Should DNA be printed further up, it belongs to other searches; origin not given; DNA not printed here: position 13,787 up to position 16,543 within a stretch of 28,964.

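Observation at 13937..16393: Decaheme lipoprotein with MtrC/OmcA-like four-domain layout inside a Geobacter-style porin-cytochrome cluster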

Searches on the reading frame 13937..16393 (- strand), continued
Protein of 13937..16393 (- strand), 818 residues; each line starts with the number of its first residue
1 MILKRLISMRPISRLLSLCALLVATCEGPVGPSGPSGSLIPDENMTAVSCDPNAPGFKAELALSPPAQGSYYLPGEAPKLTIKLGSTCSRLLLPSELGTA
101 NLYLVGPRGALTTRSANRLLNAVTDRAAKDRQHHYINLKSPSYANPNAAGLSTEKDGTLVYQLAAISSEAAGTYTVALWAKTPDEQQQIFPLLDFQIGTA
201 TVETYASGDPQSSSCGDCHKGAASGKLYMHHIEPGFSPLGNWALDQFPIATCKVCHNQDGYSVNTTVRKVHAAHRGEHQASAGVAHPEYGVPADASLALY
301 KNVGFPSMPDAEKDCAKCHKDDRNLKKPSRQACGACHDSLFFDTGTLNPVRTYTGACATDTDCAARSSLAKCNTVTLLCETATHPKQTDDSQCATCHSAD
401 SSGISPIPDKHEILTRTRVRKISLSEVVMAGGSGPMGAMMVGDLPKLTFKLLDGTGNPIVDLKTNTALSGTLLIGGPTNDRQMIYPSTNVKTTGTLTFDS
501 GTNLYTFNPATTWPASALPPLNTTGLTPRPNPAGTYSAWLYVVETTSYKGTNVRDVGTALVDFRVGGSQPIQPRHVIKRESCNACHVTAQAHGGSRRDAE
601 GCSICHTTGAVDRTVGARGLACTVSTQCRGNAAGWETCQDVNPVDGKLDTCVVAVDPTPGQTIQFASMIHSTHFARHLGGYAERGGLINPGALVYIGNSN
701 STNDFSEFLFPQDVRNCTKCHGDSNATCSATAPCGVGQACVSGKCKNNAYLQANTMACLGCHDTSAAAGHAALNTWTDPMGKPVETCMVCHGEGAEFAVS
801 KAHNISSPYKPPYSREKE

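Call 29: search_solved_structures(query=A1, max_evalue=0.01, show_alignments=4)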
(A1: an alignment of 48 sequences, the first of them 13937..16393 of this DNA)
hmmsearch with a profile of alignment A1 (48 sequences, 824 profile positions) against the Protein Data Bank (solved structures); distinct sequences matched with E-value up to 0.01: 11.
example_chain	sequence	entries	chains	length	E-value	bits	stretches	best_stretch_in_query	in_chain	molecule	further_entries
3pmq_A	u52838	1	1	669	1.1e-26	96.2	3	705-813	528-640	Decaheme cytochrome c MtrF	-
4lmh_A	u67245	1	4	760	5.3e-16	60.9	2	566-620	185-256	Extracellular iron oxide respiratory system surface decaheme cytochrome c component OmcA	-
3ucp_A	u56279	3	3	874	1.8e-08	36.1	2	716-812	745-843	UndA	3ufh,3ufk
9eov_A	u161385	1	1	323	0.00016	23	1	555-619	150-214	Extracellular iron oxide respiratory system surface decaheme cytochrome c component MtrC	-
8qbq_A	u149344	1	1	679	0.00036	21.8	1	555-619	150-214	Extracellular iron oxide respiratory system surface decaheme cytochrome c component MtrC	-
8qc9_A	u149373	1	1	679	0.00036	21.8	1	555-619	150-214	Extracellular iron oxide respiratory system surface decaheme cytochrome c component MtrC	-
8qbz_A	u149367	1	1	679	0.00048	21.4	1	555-619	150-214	Extracellular iron oxide respiratory system surface decaheme cytochrome c component MtrC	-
4lm8_A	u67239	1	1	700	0.00048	21.4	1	555-619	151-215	Extracellular iron oxide respiratory system surface decaheme cytochrome c component MtrC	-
7o7g_A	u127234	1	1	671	0.0005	21.4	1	556-619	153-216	Extracellular iron oxide respiratory system surface decaheme cytochrome c component MtrC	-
7qth_A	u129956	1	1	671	0.0017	19.6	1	555-619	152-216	Extracellular iron oxide respiratory system surface decaheme cytochrome c component MtrC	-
2ozy_A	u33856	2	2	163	0.0098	17.1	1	759-820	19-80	Cytochrome c-type protein nrfB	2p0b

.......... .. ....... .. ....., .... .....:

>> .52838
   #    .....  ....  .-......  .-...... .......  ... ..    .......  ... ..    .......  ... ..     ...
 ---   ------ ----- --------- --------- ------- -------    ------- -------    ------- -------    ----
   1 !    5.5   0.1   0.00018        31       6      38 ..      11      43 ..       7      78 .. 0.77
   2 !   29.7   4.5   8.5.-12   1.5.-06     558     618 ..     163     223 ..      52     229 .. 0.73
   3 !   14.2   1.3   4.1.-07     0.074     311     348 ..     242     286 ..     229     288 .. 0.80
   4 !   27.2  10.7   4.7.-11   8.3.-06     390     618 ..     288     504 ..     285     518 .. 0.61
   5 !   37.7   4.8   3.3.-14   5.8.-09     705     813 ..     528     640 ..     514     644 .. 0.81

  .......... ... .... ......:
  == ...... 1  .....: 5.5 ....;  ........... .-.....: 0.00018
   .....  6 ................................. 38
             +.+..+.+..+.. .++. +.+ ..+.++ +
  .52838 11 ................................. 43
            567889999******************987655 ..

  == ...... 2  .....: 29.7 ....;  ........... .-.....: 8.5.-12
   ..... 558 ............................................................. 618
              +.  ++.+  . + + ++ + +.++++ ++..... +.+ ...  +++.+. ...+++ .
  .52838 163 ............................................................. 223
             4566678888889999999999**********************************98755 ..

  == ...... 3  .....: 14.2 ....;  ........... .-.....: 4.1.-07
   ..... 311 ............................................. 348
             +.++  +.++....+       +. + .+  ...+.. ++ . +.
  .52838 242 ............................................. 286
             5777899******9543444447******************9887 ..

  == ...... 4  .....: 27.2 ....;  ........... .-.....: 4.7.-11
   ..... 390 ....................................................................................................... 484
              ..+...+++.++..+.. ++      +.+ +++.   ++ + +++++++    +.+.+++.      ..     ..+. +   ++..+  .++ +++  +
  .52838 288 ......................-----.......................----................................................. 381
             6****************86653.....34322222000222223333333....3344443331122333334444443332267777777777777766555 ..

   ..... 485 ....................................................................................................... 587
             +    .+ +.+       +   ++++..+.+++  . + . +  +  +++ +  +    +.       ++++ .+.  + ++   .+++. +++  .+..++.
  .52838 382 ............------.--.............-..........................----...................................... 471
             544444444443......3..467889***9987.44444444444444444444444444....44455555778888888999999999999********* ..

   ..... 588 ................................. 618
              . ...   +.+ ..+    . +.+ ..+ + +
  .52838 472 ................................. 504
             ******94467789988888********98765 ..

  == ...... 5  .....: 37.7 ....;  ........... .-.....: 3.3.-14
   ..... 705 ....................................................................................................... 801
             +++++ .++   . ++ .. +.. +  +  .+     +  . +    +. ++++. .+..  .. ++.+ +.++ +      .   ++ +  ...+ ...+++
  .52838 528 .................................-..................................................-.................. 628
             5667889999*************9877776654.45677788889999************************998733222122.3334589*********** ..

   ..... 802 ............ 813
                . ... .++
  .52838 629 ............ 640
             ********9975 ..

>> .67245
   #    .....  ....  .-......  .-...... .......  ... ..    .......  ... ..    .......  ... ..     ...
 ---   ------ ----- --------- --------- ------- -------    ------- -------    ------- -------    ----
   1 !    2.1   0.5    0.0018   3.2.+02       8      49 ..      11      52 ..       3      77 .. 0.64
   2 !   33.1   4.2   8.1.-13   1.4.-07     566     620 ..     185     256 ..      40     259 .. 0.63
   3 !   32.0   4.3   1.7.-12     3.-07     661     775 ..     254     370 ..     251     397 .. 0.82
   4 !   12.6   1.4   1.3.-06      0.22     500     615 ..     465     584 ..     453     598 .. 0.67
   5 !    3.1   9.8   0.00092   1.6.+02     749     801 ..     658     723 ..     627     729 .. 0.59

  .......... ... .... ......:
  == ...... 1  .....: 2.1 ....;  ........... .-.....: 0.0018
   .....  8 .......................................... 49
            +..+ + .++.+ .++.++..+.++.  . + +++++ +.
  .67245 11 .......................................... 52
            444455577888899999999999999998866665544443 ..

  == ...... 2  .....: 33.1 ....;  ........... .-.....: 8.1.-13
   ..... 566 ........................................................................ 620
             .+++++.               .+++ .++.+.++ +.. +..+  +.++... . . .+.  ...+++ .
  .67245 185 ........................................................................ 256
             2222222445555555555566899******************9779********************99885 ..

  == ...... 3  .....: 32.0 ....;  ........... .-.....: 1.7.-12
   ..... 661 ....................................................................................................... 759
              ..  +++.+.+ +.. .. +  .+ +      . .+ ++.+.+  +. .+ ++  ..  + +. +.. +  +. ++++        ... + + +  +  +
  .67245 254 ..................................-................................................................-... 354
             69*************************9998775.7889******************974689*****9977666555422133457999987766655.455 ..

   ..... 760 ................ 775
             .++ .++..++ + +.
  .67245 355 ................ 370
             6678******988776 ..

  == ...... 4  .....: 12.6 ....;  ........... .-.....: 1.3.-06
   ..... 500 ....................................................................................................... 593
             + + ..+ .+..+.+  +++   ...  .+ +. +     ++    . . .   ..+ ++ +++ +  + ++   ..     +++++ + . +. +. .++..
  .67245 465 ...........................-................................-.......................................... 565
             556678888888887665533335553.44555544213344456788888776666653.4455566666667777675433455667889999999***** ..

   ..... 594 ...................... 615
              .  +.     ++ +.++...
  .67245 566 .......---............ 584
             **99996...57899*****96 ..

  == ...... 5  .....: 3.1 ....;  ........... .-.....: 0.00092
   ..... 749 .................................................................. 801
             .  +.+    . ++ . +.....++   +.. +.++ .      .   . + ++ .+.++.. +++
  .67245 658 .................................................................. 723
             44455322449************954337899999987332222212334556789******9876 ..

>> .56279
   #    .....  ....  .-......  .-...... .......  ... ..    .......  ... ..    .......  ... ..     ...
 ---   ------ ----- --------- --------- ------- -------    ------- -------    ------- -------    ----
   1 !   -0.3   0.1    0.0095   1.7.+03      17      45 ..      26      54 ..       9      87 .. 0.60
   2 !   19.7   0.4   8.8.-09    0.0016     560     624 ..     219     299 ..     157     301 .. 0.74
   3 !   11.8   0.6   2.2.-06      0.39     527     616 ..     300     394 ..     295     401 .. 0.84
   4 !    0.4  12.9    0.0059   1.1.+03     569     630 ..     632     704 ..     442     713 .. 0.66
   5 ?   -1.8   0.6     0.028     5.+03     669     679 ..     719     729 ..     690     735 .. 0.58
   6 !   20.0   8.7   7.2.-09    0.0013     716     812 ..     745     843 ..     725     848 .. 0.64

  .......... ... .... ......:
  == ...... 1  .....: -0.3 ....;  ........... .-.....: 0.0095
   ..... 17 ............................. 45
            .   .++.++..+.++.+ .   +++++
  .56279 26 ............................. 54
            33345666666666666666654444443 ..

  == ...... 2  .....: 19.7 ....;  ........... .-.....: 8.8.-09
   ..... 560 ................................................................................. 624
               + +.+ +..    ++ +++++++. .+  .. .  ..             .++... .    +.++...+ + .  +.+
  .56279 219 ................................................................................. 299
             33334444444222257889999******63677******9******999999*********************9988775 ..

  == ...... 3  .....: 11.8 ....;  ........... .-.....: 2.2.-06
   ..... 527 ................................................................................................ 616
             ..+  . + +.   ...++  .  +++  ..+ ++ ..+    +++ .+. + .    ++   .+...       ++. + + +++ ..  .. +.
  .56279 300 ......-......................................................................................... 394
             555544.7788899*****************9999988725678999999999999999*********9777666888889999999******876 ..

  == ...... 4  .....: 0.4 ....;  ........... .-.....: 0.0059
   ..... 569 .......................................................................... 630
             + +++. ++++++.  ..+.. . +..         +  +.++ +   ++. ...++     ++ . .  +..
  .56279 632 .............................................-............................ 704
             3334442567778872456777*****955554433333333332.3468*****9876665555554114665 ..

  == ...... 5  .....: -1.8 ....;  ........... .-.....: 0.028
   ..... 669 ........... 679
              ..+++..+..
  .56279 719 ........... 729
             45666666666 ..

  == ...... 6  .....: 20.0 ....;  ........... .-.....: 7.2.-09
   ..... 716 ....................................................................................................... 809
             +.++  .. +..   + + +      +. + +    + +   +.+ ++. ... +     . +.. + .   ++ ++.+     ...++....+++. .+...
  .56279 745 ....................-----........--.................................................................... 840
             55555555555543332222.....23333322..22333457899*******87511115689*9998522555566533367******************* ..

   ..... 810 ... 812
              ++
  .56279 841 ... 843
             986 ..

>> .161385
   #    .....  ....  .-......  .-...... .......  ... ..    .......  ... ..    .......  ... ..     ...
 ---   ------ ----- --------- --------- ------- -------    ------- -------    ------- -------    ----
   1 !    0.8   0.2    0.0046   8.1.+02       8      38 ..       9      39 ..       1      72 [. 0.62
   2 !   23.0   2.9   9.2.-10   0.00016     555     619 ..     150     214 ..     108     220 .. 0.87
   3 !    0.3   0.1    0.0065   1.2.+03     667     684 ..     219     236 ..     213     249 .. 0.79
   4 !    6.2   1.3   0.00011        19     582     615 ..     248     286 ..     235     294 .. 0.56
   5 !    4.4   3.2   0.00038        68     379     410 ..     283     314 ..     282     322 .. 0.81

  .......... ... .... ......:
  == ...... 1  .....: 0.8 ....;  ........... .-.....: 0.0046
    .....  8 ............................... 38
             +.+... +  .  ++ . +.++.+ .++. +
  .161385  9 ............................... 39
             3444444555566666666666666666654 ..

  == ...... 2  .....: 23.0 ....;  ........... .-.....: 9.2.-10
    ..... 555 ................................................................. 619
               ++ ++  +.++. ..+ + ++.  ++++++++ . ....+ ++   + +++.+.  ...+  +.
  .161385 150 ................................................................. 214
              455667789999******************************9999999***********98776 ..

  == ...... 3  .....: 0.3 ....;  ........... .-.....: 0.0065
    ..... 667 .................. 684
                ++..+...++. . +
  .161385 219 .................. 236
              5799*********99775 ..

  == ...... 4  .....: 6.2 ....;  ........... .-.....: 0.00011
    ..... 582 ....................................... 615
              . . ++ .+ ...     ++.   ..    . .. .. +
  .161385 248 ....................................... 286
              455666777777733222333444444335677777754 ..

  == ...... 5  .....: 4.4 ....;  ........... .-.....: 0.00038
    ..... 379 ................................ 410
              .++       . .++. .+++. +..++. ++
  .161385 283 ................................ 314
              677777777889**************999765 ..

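Call 38: find_encoding_contigs(protein=P0106, flank=8000, max_places=1)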
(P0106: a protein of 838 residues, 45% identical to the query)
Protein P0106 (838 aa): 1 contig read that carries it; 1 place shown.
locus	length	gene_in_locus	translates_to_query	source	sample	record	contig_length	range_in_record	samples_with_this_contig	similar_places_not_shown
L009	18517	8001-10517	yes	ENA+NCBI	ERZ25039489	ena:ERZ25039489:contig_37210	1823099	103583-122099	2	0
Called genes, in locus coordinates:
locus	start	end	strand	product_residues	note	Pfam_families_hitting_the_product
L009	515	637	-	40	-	-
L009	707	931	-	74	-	-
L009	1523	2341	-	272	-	PF22112:OmcA-like_N (weak), PF22113:Mtrc-MtrF_II-IV_dom (weak)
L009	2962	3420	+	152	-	PF25471:TM_PetC (weak), PF00355:Rieske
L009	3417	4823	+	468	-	PF00033:Cytochrome_B, PF13631:Cytochrom_B_N_2, PF00032:Cytochrom_B_C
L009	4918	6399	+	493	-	PF09699:Paired_CXXCH_1 (faint), PF14537:Cytochrom_c3_2 (faint), PF14522:Cytochrome_C7 (weak)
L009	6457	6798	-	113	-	PF13442:Cytochrome_CBB3, PF00034:Cytochrom_C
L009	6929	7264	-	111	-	PF13442:Cytochrome_CBB3, PF00034:Cytochrom_C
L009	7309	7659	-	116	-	PF13442:Cytochrome_CBB3, PF00034:Cytochrom_C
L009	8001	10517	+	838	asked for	PF14522:Cytochrome_C7 (faint), PF09699:Paired_CXXCH_1 (faint), PF22113:Mtrc-MtrF_II-IV_dom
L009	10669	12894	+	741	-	PF14522:Cytochrome_C7 (weak)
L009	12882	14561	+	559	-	PF09698:GSu_C4xC__C2xCH (faint), PF14522:Cytochrome_C7 (faint)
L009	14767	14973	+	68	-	-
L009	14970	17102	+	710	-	PF09699:Paired_CXXCH_1 (faint), PF14537:Cytochrom_c3_2 (faint), PF14522:Cytochrome_C7 (weak)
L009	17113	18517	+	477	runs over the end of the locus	PF03264:Cytochrom_NNT, PF14522:Cytochrome_C7 (faint)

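Call 39: find_encoding_contigs(protein=P0063, flank=8000, max_places=1)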
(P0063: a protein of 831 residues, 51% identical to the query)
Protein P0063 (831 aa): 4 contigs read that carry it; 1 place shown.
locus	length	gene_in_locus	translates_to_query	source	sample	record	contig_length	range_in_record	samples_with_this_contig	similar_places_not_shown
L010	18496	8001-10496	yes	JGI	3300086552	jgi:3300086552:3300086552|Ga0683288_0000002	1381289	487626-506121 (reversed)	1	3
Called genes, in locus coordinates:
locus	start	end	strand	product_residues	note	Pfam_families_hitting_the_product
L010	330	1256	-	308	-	PF00291:PALP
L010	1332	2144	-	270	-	PF03976:PPK2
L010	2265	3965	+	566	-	PF00916:Sulfate_transp, PF01740:STAS, PF13466:STAS_2 (weak)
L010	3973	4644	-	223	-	-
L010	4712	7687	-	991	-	PF09699:Paired_CXXCH_1 (faint), PF14522:Cytochrome_C7 (faint), PF14537:Cytochrom_c3_2 (faint), PF22113:Mtrc-MtrF_II-IV_dom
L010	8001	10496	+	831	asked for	PF14522:Cytochrome_C7 (faint), PF22113:Mtrc-MtrF_II-IV_dom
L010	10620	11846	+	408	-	-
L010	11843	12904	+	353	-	PF14522:Cytochrome_C7 (weak), PF14537:Cytochrom_c3_2 (faint), PF14522:Cytochrome_C7 (weak)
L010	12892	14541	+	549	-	PF09698:GSu_C4xC__C2xCH (faint), PF14537:Cytochrom_c3_2 (faint), PF14522:Cytochrome_C7 (faint), PF07635:PSCyt1 (weak)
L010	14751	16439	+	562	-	-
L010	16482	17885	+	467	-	PF03264:Cytochrom_NNT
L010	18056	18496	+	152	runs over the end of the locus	PF25471:TM_PetC (weak), PF00355:Rieske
